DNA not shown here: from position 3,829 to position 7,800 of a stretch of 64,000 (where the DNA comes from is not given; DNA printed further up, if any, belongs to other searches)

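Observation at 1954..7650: Compact type V-D (Cas12d/CasY-like) CRISPR-Cas locus: effector + cas1 + short-spacer array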

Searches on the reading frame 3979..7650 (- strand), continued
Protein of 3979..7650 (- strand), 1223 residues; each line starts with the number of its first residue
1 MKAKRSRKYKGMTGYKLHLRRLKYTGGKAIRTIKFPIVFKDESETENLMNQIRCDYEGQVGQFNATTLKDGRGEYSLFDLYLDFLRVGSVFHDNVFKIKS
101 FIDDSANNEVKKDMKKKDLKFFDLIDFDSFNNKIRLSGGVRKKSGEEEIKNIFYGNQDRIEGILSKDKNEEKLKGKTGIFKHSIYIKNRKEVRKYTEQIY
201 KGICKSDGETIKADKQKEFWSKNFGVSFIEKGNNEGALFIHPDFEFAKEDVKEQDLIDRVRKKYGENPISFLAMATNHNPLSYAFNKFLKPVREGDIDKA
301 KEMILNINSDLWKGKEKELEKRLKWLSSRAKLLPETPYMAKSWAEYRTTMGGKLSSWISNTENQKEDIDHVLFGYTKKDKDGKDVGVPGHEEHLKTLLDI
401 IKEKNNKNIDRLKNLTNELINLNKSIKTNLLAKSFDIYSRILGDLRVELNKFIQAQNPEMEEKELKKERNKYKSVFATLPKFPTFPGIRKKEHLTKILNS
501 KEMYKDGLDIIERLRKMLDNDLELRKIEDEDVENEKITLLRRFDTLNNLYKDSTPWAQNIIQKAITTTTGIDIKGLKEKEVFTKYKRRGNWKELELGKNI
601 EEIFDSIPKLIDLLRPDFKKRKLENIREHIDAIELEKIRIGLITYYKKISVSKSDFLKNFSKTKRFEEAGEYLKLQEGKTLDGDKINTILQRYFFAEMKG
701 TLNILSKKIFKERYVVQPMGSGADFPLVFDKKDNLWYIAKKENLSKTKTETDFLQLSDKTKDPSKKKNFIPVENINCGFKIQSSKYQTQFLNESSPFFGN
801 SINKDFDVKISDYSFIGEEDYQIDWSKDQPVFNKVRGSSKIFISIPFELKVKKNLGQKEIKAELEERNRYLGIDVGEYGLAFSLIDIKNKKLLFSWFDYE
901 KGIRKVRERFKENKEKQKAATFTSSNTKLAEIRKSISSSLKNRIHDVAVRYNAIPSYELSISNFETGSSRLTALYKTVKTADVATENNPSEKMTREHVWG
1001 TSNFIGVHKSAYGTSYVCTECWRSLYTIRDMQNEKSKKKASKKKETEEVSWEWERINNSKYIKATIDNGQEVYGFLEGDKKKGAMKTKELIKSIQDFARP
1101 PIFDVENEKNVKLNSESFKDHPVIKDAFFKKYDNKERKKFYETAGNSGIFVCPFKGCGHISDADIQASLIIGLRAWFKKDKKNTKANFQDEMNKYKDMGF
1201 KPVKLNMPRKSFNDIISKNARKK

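Call 50: find_homologous_proteins(query=A1, max_evalue=0.001)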
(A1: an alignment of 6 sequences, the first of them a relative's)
Query A1 (6 sequences) (1223 aa, profile of the alignment): 6 proteins with E <= 0.001 among 8000 candidates.
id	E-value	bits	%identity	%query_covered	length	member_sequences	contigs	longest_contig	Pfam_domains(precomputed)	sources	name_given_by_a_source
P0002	0.0e+0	1921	46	100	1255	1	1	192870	-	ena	-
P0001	0.0e+0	1845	100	100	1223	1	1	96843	-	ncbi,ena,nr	ncbi:MAG: type V CRISPR-associated protein Cas12d [Candidatus Campbellbacteria bacterium]|nr:type V 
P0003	0.0e+0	1812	41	90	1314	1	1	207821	-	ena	-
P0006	0.0e+0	1541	30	97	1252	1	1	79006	-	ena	-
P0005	0.0e+0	1540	41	79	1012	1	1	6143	-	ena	-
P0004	0.0e+0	1347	50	71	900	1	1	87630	-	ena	-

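Call 76: search_protein_representatives(protein=window:4081-7617:-)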
Query: 1179 residues. Proteins with E-value up to 0.001 (for the whole library): 249; up to 1e-10: 200; up to 1e-30: 145. The best 150 are listed.
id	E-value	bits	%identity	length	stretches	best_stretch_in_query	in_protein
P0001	0.0e+00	2632.5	100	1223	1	1-1179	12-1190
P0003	2.1e-266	903.4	43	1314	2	1-1099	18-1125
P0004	1.4e-244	831.1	52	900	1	1-861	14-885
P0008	4.6e-193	660.5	50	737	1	484-1172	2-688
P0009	9.3e-117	407.8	35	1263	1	2-1168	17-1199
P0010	8.4e-116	404.7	31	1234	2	204-1178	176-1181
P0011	7.0e-114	398.3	32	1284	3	424-1174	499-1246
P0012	9.8e-113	394.5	31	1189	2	181-1174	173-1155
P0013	6.9e-111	388.4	33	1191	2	261-1174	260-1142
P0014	3.1e-110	386.2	35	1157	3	262-1033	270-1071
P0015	8.1e-106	371.6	32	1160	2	192-1169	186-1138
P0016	2.0e-105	370.3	32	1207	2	181-1170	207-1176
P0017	4.2e-105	369.2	35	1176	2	182-1168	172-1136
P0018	5.1e-104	365.6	33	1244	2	224-1174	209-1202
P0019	3.8e-103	362.8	31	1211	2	199-1166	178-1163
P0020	6.4e-101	355.4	34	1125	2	2-1095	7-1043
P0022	1.8e-100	353.9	36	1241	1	1-1166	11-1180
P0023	4.5e-100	352.5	34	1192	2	766-1174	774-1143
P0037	1.7e-87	310.9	29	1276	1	1-1166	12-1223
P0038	5.5e-85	302.6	32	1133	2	2-1024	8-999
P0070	1.0e-60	222.3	30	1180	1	2-1173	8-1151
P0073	6.1e-60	219.7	32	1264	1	2-1167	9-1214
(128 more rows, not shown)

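Call 79: find_homologous_proteins(query=P0020, max_evalue=1e-10)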
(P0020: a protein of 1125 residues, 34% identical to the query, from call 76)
Query P0020 (1125 aa): 13 proteins with E <= 1e-10 among 8000 candidates.
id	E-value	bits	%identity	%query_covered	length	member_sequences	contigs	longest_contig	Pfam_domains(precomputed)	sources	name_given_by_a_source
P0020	0.0e+0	2529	100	100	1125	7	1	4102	PF07282.19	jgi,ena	-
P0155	0.0e+0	1383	57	100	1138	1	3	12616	-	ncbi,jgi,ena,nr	ncbi:MAG: type V CRISPR-associated protein Cas12d/CasY [Patescibacteria group bacterium]|nr:type V C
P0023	7.0e-233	794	39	98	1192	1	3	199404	PF07282.19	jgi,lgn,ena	-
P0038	8.7e-144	499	32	99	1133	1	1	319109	PF07282.19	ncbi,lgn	-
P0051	8.4e-124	433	31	98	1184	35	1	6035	-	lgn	-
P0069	8.7e-116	406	30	97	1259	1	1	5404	-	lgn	-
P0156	2.5e-115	405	31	98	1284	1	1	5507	-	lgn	-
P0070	7.9e-114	400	30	98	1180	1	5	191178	-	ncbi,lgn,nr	ncbi:MAG: hypothetical protein KatS3mg091_256 [Patescibacteria group bacterium]|nr:MAG: hypothetical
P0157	4.3e-113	398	31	98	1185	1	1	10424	-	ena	-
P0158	1.5e-112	396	29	96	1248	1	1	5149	-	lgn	-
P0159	8.2e-109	383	30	96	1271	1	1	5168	-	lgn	-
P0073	1.1e-107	380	30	96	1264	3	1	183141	-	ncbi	-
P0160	4.3e-95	338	29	97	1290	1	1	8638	-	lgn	-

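Call 81: find_encoding_contigs(protein=P0155, flank=6000, max_places=1)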
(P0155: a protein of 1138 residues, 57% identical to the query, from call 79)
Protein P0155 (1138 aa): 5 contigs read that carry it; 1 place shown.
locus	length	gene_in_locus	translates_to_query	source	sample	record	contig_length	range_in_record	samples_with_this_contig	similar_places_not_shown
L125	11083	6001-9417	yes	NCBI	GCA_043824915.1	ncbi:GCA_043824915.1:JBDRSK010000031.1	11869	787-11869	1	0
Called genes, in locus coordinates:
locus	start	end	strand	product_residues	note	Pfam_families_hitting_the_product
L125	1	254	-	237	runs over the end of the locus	PF01386:Ribosomal_L25p, PF14693:Ribosomal_TL5_C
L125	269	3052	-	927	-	PF01370:Epimerase, PF16363:GDP_Man_Dehyd, PF13196:DUF4012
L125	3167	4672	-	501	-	PF12705:PDDEXK_1 (weak), PF13482:RNase_H_2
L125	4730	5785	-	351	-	PF01867:Cas_Cas1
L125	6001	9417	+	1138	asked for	-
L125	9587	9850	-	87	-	-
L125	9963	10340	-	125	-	-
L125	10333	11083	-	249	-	PF24096:DUF7379 (faint)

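Call 82: find_encoding_contigs(protein=P0023, flank=6000, max_places=1)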
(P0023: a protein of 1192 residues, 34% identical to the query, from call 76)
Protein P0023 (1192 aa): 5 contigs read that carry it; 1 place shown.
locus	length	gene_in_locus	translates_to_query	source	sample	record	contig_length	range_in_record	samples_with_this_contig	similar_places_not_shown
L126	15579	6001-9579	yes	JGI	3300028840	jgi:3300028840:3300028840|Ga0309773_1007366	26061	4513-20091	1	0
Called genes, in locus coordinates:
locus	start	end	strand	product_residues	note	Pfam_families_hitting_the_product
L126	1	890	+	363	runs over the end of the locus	PF00814:TsaD, PF22521:HypF_C_2 (weak)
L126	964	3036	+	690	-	PF00133:tRNA-synt_1, PF01406:tRNA-synt_1e (faint), PF09334:tRNA-synt_1g, PF13603:tRNA-synt_1_2 (weak), PF09334:tRNA-synt_1g, PF00133:tRNA-synt_1, PF08264:Anticodon_1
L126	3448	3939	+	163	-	-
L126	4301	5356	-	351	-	PF01867:Cas_Cas1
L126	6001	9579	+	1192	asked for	PF07282:Cas12f1-like_TNB (faint)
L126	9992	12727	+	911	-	PF02739:5_3_exonuc_N, PF01367:5_3_exonuc, PF01612:DNA_pol_A_exo1, PF22619:DNA_polI_exo1, PF00476:DNA_pol_A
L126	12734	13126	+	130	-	PF05635:23S_rRNA_IVP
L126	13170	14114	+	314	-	PF06144:DNA_pol3_delta, PF21694:DNA_pol3_delta_C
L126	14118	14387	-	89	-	PF01649:Ribosomal_S20p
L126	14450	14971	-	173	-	PF25014:NET2A (weak)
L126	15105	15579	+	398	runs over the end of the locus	PF01368:DHH, PF02272:DHHA1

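Call 83: find_encoding_contigs(protein=P0038, flank=6000, max_places=1)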
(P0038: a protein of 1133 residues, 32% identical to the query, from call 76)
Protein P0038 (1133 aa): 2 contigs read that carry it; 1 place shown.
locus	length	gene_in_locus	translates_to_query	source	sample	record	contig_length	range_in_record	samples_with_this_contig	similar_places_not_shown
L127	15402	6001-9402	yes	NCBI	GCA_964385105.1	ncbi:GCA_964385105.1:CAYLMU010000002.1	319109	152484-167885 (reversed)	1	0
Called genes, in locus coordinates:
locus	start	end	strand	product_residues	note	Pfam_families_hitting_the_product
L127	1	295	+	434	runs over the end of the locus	-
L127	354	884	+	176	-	-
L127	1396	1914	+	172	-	PF02245:Pur_DNA_glyco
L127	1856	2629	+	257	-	-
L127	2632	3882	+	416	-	PF23500:DUF7133, PF22807:TrAA12, PF07995:GSDH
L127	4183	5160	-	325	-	PF01867:Cas_Cas1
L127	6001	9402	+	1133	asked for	PF07282:Cas12f1-like_TNB (faint)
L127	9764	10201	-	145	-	PF13564:DoxX_2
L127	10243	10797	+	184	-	PF22552:TY-Chap3 (weak)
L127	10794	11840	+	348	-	-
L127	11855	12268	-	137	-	PF08327:AHSA1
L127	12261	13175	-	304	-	PF06983:3-dmu-9_3-mt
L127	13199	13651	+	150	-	PF00730:HhH-GPD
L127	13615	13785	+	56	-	-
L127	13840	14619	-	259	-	-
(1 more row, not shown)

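Call 84: find_encoding_contigs(protein=P0070, flank=6000, max_places=1)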
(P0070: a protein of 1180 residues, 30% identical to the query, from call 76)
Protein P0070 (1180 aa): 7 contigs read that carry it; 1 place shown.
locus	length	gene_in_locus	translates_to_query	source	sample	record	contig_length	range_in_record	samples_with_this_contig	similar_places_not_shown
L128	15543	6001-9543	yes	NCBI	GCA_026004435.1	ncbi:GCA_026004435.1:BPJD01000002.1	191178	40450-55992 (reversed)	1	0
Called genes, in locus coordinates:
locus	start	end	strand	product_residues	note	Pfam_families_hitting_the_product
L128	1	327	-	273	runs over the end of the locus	PF16656:Pur_ac_phosph_N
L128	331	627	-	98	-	-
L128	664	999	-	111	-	-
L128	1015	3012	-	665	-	-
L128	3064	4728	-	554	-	PF01368:DHH, PF02272:DHHA1, PF17768:RecJ_OB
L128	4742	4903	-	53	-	-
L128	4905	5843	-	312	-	PF00535:Glycos_transf_2, PF10111:Glyco_tranf_2_2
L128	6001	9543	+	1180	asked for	-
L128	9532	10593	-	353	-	PF01867:Cas_Cas1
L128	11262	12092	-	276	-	PF01026:TatD_DNase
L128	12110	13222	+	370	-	PF20706:GT4-conflict (weak), PF00534:Glycos_transf_1, PF13692:Glyco_trans_1_4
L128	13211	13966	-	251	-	PF01746:tRNA_m1G_MT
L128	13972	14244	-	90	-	-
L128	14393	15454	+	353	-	PF01791:DeoC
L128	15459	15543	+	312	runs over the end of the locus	PF00316:FBPase, PF18913:FBPase_C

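Call 85: find_encoding_contigs(protein=P0073, flank=6000, max_places=1)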
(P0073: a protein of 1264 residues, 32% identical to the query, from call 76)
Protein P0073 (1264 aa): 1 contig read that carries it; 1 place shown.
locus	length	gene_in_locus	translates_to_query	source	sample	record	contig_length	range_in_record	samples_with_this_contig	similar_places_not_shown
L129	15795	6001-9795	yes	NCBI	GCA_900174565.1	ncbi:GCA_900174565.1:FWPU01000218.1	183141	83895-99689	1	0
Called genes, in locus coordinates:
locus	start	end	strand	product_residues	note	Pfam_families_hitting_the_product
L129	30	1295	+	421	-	PF02403:Seryl_tRNA_N, PF00587:tRNA-synt_2b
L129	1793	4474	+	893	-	PF07517:SecA_DEAD, PF01043:SecA_PP_bind, PF21090:P-loop_SecA, PF07516:SecA_SW, PF02810:SEC-C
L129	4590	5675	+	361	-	-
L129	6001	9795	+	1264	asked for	-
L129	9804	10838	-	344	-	PF01867:Cas_Cas1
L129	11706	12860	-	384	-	-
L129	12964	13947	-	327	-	PF17125:Methyltr_RsmF_N, PF22458:RsmF-B_ferredox (weak), PF01189:Methyltr_RsmB-F, PF13847:Methyltransf_31 (weak)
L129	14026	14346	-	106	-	PF02576:RimP_N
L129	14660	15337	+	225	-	PF00702:Hydrolase (faint), PF12710:HAD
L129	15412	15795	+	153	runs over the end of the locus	PF00258:Flavodoxin_1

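Call 99: find_encoding_contigs(protein=P0020, flank=6000, max_places=3)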
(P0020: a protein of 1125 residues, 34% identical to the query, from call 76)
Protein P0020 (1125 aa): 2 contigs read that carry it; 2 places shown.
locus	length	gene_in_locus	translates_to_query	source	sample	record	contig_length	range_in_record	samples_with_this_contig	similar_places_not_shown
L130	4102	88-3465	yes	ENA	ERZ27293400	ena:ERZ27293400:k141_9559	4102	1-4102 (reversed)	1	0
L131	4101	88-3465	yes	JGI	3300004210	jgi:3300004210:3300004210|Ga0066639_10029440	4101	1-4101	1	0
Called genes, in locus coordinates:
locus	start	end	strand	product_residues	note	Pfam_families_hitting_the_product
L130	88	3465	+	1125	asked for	PF07282:Cas12f1-like_TNB (faint)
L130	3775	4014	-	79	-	-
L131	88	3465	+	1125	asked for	PF07282:Cas12f1-like_TNB (faint)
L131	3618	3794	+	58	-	-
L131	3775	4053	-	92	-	-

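Call 100: find_encoding_contigs(protein=P0157, flank=6000, max_places=1)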
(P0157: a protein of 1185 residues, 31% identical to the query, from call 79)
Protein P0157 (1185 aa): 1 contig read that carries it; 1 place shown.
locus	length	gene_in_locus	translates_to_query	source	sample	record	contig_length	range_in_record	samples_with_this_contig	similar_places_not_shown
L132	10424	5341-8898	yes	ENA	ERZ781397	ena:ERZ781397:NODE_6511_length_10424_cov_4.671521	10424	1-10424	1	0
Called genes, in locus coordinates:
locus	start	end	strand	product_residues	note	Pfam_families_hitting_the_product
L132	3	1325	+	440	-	?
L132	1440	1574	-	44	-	-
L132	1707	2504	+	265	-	PF03372:Exo_endo_phos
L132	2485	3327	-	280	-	PF01370:Epimerase, PF04321:RmlD_sub_bind, PF02719:Polysacc_synt_2, PF01073:3Beta_HSD, PF16363:GDP_Man_Dehyd, PF07993:NAD_binding_4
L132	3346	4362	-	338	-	PF01073:3Beta_HSD, PF01370:Epimerase, PF02719:Polysacc_synt_2, PF04321:RmlD_sub_bind, PF07993:NAD_binding_4, PF16363:GDP_Man_Dehyd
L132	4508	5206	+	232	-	PF12705:PDDEXK_1 (faint)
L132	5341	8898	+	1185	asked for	-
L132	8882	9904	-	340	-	PF01867:Cas_Cas1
